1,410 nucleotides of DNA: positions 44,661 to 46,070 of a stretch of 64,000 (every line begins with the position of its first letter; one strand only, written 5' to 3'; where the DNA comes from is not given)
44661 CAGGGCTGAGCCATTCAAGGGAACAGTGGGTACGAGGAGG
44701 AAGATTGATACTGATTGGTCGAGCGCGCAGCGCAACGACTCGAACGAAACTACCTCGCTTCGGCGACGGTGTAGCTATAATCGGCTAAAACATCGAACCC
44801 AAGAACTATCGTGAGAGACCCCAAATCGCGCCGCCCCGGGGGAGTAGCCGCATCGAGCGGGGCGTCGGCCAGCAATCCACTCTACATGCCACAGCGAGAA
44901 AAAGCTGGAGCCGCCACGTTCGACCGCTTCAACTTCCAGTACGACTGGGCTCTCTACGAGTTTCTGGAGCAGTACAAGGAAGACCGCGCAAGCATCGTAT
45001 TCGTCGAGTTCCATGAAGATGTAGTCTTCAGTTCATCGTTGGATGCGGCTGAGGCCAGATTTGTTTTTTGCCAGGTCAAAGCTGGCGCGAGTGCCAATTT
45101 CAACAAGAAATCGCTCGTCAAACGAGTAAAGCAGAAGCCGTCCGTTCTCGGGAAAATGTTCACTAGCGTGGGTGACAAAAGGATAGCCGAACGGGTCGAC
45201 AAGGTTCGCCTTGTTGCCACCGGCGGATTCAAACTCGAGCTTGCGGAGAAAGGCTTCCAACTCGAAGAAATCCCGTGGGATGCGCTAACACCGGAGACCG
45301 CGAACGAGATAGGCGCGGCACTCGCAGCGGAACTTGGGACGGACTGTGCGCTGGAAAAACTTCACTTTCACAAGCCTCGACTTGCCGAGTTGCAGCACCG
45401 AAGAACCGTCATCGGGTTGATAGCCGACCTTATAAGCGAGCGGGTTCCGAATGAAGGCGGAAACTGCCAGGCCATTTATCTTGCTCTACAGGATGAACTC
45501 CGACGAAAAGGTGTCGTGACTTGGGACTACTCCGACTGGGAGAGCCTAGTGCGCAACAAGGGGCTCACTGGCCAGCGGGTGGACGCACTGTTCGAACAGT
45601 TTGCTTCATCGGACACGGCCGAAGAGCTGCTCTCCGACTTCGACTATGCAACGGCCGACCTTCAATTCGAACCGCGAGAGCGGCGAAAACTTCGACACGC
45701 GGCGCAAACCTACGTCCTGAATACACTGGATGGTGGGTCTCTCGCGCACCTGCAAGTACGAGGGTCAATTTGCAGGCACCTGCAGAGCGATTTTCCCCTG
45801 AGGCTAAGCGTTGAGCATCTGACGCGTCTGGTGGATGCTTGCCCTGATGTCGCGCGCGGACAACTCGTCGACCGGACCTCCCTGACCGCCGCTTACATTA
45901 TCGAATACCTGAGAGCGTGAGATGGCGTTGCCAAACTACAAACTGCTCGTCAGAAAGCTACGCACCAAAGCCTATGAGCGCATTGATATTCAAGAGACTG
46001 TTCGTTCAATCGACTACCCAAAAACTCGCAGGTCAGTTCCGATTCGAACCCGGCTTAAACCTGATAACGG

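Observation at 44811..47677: Cap4-nuclease + SMC/Rad50-like ATPase pair (Lamassu/ABC-3C-like) with a CPLCG at the coiled-coil apex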

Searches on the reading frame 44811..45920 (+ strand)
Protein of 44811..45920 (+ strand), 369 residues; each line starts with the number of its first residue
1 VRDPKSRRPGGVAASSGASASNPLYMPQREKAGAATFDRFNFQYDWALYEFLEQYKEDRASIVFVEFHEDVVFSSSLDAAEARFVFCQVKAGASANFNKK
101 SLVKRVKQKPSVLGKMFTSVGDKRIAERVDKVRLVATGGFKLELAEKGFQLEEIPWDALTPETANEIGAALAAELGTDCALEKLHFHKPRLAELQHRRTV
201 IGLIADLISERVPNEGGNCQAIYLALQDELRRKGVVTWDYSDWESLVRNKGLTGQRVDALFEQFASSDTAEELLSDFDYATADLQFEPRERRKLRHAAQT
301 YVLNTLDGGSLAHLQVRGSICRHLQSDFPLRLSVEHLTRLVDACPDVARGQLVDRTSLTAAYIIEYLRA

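Call 3: search_protein_families(library=pfam, proteins=[window:44811-45920:+], max_evalue=0.01)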
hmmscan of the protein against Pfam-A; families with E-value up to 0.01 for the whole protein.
window:44811-45920:+ (369 aa): 1 family
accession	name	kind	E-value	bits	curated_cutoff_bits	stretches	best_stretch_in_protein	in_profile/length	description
PF14130.12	Cap4_nuclease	-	4.7e-40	138.4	26.2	1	31-234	1-200/200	Cap4, dsDNA endonuclease domain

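Call 4: search_protein_families(library=padloc, proteins=[window:44811-45920:+], max_evalue=0.01)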
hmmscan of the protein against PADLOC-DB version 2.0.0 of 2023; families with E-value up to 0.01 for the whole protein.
window:44811-45920:+ (369 aa): 14 families
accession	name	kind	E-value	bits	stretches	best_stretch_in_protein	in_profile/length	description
PDLC00240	LmuA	-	4.7e-114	379.6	1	17-368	4-361/364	DUF4297 domain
PDLC03849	LmuA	-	3e-52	176.4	1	26-307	10-300/370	-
PDLC00248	LmuA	-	5.2e-51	172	1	21-280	4-264/359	DUF4297 domain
PDLC00238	LmuA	-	1e-32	112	1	26-327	12-320/365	DUF4297 domain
PDLC00239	LmuA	-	1.5e-23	81.7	1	29-311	12-286/349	DUF4297 domain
PDLC00243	LmuA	-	4.7e-19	67.1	1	25-270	9-253/361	DUF4297 domain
PDLC03848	LmuA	-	4e-16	58.3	1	31-259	7-224/373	-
PDLC00247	LmuA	-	1.8e-15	55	1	26-112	7-93/376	DUF4297 domain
PDLC00260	LmuB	-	5.6e-08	30.2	1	28-96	9-76/388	DUF4297 domain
PDLC00245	LmuA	-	3e-07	28.1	1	98-316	107-327/384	DUF4297 domain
PDLC00242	LmuA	-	3.2e-07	27.7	1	28-96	9-76/388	DUF4297 domain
PDLC00246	LmuA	-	1.3e-06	26.1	1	28-286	14-271/355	DUF4297 domain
PDLC00241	LmuA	-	0.0025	15.6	1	30-120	4-87/314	DUF4297 domain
PDLC00244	LmuA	-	0.0026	15.3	1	30-80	8-60/366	DUF4297 domain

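Call 7: search_solved_structures(query=window:44811-45920:+, max_evalue=0.01)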
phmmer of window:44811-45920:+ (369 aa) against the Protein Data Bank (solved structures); distinct sequences matched with E-value up to 0.01: 0.

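Call 11: search_protein_families(library=ncbifam, proteins=[window:44811-45920:+], max_evalue=0.01)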
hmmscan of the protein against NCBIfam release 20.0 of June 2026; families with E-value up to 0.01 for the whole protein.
window:44811-45920:+ (369 aa): 0 families

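Call 23: find_homologous_proteins(query=window:44886-45920:+, max_evalue=0.00001)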
Query window:44886-45920:+ (344 aa): 22 proteins with E <= 0.00001 among 8000 candidates.
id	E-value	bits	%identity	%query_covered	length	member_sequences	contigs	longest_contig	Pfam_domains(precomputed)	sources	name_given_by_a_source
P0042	4.0e-226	767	100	100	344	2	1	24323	PF14130.13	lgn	-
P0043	4.7e-190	649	85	100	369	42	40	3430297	PF14130.13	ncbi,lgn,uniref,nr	ncbi:DUF4297 domain-containing protein [Burkholderia cenocepacia]|uniref:dsDNA nuclease domain-conta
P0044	4.2e-189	646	85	100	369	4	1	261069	PF14130.13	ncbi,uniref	ncbi:dsDNA nuclease domain-containing protein [Paraburkholderia sediminicola]|uniref:dsDNA nuclease 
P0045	3.5e-185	633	83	100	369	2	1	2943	PF14130.13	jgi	jgi:hypothetical protein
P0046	2.0e-179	614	80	100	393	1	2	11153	PF14130.13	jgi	jgi:hypothetical protein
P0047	7.3e-167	573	74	100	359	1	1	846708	PF14130.13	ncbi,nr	ncbi:hypothetical protein J2785_000337 [Burkholderia ambifaria]|nr:dsDNA nuclease domain-containing 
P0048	1.8e-144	499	67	100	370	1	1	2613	PF14130.13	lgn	-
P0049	1.9e-144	499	66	100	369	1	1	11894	PF14130.13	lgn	-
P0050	1.6e-137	476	90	69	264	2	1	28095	PF14130.13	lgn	-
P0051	7.3e-132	458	63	99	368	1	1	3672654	PF14130.13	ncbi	-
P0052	1.3e-124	434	60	100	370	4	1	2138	PF14130.13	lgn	-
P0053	1.1e-123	431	61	100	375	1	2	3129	PF14130.13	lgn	-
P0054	3.1e-114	400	55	100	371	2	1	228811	PF14130.13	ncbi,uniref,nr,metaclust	ncbi:dsDNA nuclease domain-containing protein [Pandoraea sp. E26]|uniref:dsDNA nuclease domain-conta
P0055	1.1e-106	375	56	100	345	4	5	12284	PF14130.13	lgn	-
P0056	1.1e-105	372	54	99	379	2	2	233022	PF14130.13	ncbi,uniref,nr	ncbi:dsDNA nuclease domain-containing protein [Burkholderia gladioli]|uniref:dsDNA nuclease domain-c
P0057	1.2e-105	372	54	100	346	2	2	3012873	PF14130.13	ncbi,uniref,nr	ncbi:dsDNA nuclease domain-containing protein [Caballeronia sp. LZ062]|uniref:dsDNA nuclease domain-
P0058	4.6e-105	370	53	100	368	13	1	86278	PF14130.13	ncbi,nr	ncbi:hypothetical protein BTH42_00215 [Burkholderia sp. SRS-W-2-2016]|nr:dsDNA nuclease domain-conta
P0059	5.5e-103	363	52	100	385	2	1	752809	PF14130.13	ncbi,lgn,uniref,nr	ncbi:hypothetical protein PPN31114_03956 [Pandoraea pneumonica]|uniref:CD-NTase associated protein 4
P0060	3.5e-102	360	52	100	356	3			PF14130.13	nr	nr:dsDNA nuclease domain-containing protein [Caballeronia sp. GACF4]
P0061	4.9e-96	340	60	82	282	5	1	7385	PF14130.13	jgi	-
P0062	3.0e-64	235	39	99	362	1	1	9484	PF14130.13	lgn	-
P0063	2.4e-50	190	33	99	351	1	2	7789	PF14130.13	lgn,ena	-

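Call 33: search_solved_structures(query=A2, max_evalue=0.01, show_alignments=2)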
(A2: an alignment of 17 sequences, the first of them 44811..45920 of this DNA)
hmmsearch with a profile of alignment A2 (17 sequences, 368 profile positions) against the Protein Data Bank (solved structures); distinct sequences matched with E-value up to 0.01: 0.

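Call 46: predict_structure(alignment_id=A2)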
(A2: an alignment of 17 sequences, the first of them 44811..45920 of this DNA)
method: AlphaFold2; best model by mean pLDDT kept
length: 369 residues; sequences in the alignment: 17
mean_pLDDT: 77.1   pTM: 0.61
mean pLDDT of the five models: 77.1, 75.8, 73.5, 72.3, 65.7
residues with pLDDT >= 90: 101; 70-90: 181; 50-70: 40; < 50: 47
segments of 3 or more residues with pLDDT < 50: 1-3, 5-36, 144-153
pLDDT, mean of each block of 10 residues (from residue 1): 36 32 37 50 92 92 84 92 91 71 74 84 85 84 44 56 75 75 82 80 86 73 84 75 85 87 67 90 94 93 67 83 88 92 92 91 92
secondary structure, 60 per line:
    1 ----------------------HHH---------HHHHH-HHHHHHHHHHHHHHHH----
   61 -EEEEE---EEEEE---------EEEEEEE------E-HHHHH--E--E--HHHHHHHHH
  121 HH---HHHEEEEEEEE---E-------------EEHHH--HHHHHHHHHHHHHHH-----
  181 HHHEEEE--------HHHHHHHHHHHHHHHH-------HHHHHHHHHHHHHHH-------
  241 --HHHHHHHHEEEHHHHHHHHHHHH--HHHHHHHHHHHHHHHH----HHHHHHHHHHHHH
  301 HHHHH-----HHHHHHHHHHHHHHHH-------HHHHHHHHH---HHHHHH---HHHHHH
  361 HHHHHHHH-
elements in order: H35-39 H41-56 E62-66 E70-74 E84-90 H99-103 H112-122 E129-136 H161-175 E184-187 H196-211 H219-233 H243-250 E251-253 H254-265 H268-283 H288-305 H311-326 H334-342 H346-351 H355-368

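Call 49: fold_search(model_id=the predicted structure, library=pdb)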
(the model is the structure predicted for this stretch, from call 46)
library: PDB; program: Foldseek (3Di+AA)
matches with E <= 10: 182; with E <= 0.001: 3
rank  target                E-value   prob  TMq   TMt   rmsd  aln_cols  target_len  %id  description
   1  9ux7_C                7.3e-07  1.00  0.42  0.49   8.7       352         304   15  CryoEM Structure of LmuAB-DNA complex (released 2026-03-25)
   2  8zue_A                4.7e-05  1.00  0.45  0.33   5.9       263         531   16  cryo-electron microscopy (cryo-EM) structure of the Hachiman defense system from Escherichia coli (released 2025-03-26)
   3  6vm5                  7.2e-04  1.00  0.31  0.27   6.8       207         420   14  Structure of Moraxella osloensis Cap4 SAVED/CARF-domain containing receptor (released 2020-06-17)
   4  8dgc_A                3.6e-03  1.00  0.37  0.08   6.8       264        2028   14  Avs3 bound to phage PhiV-1 terminase (released 2022-08-03)
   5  6wan_F                5.8e-03  1.00  0.32  0.29   8.1       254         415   11  Structure of Acinetobacter baumannii Cap4 SAVED/CARF-domain containing receptor with the cyclic trinucleotide 3'3'3'-c (released 2020-06-17)
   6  6wan_D                5.8e-03  1.00  0.33  0.29   8.1       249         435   11  Structure of Acinetobacter baumannii Cap4 SAVED/CARF-domain containing receptor with the cyclic trinucleotide 3'3'3'-c (released 2020-06-17)
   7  6vm6_B                8.9e-03  1.00  0.35  0.30   7.9       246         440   11  Structure of Acinetobacter baumannii Cap4 SAVED/CARF-domain containing receptor with the cyclic trinucleotide 2'3'3'-c (released 2020-06-17)
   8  6wam_F                1.1e-02  0.98  0.31  0.28  19.6       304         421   10  Structure of Acinetobacter baumannii Cap4 SAVED/CARF-domain containing receptor (released 2020-06-17)
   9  6wam_E                1.5e-02  1.00  0.32  0.29   8.2       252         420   10  Structure of Acinetobacter baumannii Cap4 SAVED/CARF-domain containing receptor (released 2020-06-17)
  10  6vm6_C                1.5e-02  0.99  0.31  0.27   8.2       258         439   11  Structure of Acinetobacter baumannii Cap4 SAVED/CARF-domain containing receptor with the cyclic trinucleotide 2'3'3'-c (released 2020-06-17)
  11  6vm6_F                2.1e-02  0.99  0.33  0.29   8.1       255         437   11  Structure of Acinetobacter baumannii Cap4 SAVED/CARF-domain containing receptor with the cyclic trinucleotide 2'3'3'-c (released 2020-06-17)
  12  6wam_B                2.2e-02  0.99  0.31  0.27   8.2       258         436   11  Structure of Acinetobacter baumannii Cap4 SAVED/CARF-domain containing receptor (released 2020-06-17)
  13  6wam_A                2.2e-02  0.97  0.32  0.28  19.6       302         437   10  Structure of Acinetobacter baumannii Cap4 SAVED/CARF-domain containing receptor (released 2020-06-17)
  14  8dgc_B                2.3e-02  0.97  0.33  0.07   8.2       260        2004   15  Avs3 bound to phage PhiV-1 terminase (released 2022-08-03)
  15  6vm6_A                2.3e-02  0.97  0.29  0.25   8.5       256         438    9  Structure of Acinetobacter baumannii Cap4 SAVED/CARF-domain containing receptor with the cyclic trinucleotide 2'3'3'-c (released 2020-06-17)
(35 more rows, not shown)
